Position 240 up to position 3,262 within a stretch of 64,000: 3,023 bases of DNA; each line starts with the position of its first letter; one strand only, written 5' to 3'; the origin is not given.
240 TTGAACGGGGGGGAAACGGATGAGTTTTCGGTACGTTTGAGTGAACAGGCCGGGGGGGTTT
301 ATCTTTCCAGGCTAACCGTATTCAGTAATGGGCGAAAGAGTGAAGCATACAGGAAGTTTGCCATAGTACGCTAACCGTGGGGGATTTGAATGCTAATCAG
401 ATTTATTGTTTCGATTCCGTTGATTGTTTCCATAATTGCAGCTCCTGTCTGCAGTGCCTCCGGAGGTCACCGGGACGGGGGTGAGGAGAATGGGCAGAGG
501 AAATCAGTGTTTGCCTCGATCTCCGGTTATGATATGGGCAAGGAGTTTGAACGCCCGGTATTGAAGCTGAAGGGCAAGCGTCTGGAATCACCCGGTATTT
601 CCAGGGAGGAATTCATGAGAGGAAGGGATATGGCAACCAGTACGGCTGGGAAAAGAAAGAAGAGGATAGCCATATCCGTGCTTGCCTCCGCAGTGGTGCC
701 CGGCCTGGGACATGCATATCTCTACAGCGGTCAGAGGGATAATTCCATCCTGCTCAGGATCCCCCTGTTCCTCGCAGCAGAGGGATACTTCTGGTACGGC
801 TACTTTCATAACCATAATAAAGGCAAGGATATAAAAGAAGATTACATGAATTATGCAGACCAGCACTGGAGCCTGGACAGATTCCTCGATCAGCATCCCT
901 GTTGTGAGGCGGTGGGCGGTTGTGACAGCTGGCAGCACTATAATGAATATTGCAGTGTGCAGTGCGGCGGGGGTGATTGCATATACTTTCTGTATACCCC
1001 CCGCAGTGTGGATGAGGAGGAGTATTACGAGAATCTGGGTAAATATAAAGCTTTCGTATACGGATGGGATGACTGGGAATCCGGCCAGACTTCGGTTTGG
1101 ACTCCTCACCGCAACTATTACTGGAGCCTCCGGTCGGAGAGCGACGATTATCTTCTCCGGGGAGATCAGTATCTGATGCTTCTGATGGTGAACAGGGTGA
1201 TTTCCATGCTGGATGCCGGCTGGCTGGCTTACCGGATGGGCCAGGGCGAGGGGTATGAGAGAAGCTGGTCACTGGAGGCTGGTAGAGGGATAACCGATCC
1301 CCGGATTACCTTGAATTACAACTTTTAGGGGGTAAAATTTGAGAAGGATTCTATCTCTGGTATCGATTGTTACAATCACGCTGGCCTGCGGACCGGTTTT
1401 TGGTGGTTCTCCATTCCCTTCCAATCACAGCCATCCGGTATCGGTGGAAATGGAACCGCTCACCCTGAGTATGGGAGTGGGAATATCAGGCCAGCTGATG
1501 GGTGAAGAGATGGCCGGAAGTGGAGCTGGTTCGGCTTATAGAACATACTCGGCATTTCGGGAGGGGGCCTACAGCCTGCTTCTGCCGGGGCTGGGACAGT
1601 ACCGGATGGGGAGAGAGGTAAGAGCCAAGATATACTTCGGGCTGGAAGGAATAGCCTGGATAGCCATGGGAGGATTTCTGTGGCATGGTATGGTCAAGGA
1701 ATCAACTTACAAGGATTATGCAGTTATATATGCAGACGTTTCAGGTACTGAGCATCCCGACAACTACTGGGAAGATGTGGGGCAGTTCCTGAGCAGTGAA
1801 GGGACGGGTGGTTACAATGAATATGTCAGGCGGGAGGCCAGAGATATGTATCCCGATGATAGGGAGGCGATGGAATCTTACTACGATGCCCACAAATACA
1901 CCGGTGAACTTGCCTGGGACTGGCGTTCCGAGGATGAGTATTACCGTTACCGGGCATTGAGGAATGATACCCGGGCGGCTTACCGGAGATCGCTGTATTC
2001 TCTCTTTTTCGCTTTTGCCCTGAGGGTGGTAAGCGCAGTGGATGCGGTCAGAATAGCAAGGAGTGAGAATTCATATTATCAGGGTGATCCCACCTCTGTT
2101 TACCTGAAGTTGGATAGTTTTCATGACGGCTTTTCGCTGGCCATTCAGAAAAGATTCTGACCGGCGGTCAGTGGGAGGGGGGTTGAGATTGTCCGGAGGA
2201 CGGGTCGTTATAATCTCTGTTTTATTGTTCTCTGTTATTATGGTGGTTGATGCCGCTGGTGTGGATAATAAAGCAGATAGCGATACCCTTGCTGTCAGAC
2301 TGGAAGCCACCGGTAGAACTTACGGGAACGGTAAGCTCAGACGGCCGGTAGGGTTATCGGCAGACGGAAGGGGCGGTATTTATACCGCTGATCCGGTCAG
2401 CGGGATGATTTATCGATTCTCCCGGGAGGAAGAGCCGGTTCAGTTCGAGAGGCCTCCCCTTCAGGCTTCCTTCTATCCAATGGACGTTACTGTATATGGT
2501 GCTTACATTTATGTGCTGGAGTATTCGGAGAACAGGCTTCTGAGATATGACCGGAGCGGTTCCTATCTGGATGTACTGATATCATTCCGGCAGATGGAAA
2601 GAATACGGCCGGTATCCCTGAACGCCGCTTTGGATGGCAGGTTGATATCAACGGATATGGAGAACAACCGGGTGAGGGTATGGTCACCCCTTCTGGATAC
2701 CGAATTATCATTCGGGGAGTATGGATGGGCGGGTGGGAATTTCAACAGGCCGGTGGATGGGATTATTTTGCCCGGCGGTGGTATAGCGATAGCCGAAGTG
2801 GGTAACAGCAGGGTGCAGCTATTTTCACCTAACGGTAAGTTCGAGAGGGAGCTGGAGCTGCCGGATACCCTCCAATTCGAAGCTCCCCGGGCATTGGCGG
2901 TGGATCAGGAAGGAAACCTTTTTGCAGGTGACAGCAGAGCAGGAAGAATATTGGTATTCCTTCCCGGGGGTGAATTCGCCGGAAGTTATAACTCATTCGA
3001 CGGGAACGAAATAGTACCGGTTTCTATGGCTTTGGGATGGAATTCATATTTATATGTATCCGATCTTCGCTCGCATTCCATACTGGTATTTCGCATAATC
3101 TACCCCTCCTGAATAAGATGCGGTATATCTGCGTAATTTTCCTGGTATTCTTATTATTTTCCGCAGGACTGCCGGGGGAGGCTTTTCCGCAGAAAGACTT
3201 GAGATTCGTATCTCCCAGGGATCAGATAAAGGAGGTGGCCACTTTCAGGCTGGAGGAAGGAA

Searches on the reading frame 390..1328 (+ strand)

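Call 30: search_protein_families(library=pfam, proteins=[window:390-1328:+], max_evalue=0.01)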
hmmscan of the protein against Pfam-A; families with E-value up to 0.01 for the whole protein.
window:390-1328:+ (312 aa): 1 family
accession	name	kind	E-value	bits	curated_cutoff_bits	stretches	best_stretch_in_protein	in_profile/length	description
PF18935.5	DUF5683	-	0.0077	16.7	26.7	0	96-158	8-63/151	Family of unknown function (DUF5683)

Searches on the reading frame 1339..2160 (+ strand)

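Call 30: search_protein_families(library=pfam, proteins=[window:1339-2160:+], max_evalue=0.01)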
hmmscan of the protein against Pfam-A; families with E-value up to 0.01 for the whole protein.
window:1339-2160:+ (273 aa): 1 family
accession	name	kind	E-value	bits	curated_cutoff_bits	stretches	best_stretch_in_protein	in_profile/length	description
PF18935.5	DUF5683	-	0.0082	16.6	26.7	0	77-173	10-59/151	Family of unknown function (DUF5683)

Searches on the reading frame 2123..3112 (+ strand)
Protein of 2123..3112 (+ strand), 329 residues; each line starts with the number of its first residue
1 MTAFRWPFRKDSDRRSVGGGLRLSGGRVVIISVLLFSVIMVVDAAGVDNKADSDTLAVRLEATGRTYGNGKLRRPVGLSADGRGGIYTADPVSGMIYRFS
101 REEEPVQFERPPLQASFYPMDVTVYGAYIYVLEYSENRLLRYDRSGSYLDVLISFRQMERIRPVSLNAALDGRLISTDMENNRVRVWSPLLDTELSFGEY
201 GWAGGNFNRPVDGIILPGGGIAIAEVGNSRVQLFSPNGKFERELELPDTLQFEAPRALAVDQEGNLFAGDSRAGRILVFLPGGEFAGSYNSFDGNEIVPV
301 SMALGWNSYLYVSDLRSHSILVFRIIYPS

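Call 30: search_protein_families(library=pfam, proteins=[window:2123-3112:+], max_evalue=0.01)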
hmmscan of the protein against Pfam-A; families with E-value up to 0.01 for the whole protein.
window:2123-3112:+ (329 aa): 2 families
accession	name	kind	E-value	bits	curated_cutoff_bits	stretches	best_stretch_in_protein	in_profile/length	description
PF01436.27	NHL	-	1.2e-12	47.6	20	0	255-279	4-28/28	NHL repeat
PF08450.18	SGL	-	1.2e-05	25.5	26.3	0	211-248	186-224/246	SMP-30/Gluconolactonase/LRE-like region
